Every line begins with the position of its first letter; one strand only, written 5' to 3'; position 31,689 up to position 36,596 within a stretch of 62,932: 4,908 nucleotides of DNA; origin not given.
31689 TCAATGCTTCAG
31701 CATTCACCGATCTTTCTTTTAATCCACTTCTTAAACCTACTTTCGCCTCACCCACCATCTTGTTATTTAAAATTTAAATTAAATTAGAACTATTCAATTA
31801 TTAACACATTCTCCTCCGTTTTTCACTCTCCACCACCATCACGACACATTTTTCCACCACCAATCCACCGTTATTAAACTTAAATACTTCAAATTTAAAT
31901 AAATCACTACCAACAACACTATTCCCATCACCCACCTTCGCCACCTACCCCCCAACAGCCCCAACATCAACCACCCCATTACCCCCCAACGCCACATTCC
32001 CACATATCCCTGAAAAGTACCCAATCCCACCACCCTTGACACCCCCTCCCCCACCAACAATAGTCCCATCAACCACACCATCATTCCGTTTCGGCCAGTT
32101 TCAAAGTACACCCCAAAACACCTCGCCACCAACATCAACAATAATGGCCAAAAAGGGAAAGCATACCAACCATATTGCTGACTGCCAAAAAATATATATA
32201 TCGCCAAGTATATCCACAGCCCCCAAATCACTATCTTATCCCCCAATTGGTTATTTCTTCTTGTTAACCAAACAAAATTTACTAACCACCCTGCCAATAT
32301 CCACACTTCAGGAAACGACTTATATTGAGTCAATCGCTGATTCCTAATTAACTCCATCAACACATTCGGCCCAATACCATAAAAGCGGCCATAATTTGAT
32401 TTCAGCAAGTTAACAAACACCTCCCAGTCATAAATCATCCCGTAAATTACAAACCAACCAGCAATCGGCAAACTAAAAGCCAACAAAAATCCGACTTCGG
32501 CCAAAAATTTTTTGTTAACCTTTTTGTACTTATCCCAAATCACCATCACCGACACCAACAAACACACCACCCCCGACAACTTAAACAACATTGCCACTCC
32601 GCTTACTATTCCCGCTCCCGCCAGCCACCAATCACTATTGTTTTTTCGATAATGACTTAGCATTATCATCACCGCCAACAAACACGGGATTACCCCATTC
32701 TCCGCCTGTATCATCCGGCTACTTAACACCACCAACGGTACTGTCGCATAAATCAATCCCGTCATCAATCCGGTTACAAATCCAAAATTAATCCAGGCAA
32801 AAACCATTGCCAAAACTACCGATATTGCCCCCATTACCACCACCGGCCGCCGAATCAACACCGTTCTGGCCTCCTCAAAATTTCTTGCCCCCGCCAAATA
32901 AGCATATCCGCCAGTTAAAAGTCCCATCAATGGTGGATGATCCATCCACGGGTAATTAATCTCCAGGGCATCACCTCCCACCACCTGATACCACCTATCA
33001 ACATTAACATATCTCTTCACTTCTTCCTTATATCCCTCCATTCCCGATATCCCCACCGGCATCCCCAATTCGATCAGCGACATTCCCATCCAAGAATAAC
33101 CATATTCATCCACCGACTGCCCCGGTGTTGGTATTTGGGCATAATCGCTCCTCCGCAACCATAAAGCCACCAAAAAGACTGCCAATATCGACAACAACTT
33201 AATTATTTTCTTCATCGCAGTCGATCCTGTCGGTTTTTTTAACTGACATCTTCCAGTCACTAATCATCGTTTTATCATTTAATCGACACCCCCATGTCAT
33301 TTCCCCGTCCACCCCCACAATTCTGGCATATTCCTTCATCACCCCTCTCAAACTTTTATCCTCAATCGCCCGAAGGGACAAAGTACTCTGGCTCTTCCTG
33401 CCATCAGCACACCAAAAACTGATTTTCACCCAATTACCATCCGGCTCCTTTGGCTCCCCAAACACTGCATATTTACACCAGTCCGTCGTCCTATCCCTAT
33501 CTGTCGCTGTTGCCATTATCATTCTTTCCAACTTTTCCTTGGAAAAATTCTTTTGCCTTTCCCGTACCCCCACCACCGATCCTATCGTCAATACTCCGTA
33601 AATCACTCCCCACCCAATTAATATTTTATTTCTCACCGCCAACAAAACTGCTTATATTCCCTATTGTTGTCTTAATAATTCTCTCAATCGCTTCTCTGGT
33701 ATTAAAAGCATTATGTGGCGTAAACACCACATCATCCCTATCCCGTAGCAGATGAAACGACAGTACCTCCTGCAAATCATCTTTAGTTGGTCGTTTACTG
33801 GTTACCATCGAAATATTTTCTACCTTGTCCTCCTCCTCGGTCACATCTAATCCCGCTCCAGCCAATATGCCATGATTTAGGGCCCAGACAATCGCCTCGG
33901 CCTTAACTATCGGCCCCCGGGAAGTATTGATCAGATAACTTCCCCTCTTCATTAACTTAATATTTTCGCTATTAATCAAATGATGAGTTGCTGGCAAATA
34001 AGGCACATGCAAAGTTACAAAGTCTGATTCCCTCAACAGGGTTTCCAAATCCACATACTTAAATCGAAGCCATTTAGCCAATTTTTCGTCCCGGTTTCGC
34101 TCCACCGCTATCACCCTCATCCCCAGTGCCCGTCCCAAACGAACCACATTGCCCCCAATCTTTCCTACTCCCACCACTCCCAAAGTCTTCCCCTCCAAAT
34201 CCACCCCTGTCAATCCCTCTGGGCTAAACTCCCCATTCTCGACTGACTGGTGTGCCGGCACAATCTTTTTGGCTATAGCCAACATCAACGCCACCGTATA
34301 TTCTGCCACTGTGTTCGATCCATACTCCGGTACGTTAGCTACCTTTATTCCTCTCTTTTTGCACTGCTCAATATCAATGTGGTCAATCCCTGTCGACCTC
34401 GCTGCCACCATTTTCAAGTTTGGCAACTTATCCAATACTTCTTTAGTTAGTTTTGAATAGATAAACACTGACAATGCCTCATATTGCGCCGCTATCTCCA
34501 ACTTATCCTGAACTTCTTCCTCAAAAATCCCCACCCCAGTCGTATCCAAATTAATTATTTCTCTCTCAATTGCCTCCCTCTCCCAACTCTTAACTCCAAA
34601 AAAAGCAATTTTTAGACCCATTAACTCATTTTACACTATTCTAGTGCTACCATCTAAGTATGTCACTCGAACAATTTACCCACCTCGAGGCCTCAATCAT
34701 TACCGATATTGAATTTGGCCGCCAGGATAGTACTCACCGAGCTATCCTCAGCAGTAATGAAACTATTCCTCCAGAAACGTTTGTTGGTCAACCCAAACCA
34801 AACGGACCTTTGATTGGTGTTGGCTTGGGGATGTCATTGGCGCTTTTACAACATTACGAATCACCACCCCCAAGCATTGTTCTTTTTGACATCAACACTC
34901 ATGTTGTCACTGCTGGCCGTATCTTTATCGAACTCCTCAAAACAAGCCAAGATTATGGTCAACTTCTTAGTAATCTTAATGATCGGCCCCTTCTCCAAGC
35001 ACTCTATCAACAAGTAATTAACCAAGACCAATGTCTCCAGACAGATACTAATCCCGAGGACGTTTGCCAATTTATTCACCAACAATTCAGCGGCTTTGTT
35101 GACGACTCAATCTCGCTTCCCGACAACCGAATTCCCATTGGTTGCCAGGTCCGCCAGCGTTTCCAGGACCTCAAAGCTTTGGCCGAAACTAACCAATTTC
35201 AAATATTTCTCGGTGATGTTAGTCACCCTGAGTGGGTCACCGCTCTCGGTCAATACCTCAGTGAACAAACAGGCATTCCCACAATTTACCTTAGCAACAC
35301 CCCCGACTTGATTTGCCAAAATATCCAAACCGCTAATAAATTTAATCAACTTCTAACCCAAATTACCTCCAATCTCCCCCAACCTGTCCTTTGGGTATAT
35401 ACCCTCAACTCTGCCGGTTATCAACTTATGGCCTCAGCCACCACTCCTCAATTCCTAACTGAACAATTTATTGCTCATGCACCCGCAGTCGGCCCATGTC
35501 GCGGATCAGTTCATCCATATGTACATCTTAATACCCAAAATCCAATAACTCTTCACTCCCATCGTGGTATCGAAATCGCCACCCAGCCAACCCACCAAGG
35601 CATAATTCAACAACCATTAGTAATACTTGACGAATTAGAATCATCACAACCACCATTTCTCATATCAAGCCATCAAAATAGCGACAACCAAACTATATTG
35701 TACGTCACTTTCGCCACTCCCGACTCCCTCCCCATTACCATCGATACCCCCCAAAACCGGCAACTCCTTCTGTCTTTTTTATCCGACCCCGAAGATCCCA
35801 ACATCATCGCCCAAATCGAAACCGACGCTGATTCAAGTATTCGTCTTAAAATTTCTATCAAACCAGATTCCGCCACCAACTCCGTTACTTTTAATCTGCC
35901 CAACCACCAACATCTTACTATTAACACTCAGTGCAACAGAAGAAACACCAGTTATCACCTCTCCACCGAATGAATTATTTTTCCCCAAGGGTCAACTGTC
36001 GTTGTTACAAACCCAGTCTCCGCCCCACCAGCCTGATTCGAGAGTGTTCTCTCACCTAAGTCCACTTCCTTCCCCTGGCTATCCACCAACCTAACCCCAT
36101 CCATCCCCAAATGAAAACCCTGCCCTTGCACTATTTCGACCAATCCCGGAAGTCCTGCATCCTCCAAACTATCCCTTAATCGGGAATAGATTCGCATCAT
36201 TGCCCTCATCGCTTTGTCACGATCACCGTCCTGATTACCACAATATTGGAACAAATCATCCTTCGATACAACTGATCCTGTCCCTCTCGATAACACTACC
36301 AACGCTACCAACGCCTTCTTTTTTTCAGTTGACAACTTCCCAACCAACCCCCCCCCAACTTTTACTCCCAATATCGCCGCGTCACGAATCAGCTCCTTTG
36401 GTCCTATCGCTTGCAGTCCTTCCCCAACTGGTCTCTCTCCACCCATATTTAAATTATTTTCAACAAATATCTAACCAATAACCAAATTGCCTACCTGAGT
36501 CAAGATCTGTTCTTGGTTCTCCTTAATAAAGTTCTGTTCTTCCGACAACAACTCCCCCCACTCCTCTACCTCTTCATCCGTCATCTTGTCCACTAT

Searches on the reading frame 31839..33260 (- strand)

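Call 8: search_protein_families(library=pfam, proteins=[window:31839-33260:-], max_evalue=0.1)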
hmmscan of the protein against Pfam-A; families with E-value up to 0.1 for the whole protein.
window:31839-33260:- (473 aa): 1 family
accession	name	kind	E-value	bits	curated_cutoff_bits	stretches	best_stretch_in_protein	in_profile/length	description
PF13231.12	PMT_2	-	2.6e-12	47.7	26.1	1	107-264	1-153/160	Dolichyl-phosphate-mannose-protein mannosyltransferase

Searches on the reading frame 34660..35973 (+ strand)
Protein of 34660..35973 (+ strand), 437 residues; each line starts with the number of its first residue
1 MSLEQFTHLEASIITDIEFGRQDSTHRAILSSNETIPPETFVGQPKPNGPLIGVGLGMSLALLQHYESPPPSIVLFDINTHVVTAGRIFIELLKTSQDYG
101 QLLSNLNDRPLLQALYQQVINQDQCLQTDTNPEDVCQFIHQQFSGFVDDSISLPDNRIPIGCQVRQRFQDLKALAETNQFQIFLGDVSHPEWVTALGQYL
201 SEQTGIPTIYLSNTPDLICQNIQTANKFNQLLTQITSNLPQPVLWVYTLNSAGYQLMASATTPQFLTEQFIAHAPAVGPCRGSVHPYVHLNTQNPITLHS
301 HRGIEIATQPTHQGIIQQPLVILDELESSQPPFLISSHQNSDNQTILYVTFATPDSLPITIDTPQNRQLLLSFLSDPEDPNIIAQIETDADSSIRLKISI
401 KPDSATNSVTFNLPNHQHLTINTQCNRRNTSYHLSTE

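Call 7: search_protein_families(library=pfam, proteins=[window:34660-35973:+], max_evalue=0.1)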
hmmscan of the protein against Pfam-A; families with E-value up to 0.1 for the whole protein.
window:34660-35973:+ (437 aa): 3 families
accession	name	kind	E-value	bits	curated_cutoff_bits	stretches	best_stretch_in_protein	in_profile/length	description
PF25046.1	DUF7790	-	0.0018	18.2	23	1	71-216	41-187/272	Domain of unknown function (DUF7790)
PF03489.22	SapB_2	-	0.08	13.6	21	0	126-140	18-32/34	Saposin-like type B, region 2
PF02142.27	MGS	-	0.097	13.2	24.1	0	245-273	5-33/94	MGS-like domain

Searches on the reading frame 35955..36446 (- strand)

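Call 8: search_protein_families(library=pfam, proteins=[window:35955-36446:-], max_evalue=0.1)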
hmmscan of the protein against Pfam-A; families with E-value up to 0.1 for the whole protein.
window:35955-36446:- (163 aa): 1 family
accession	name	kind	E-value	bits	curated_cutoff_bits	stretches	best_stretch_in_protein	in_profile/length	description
PF00486.34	Trans_reg_C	-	2e-05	25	26.2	1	47-112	12-76/77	Transcriptional regulatory protein, C terminal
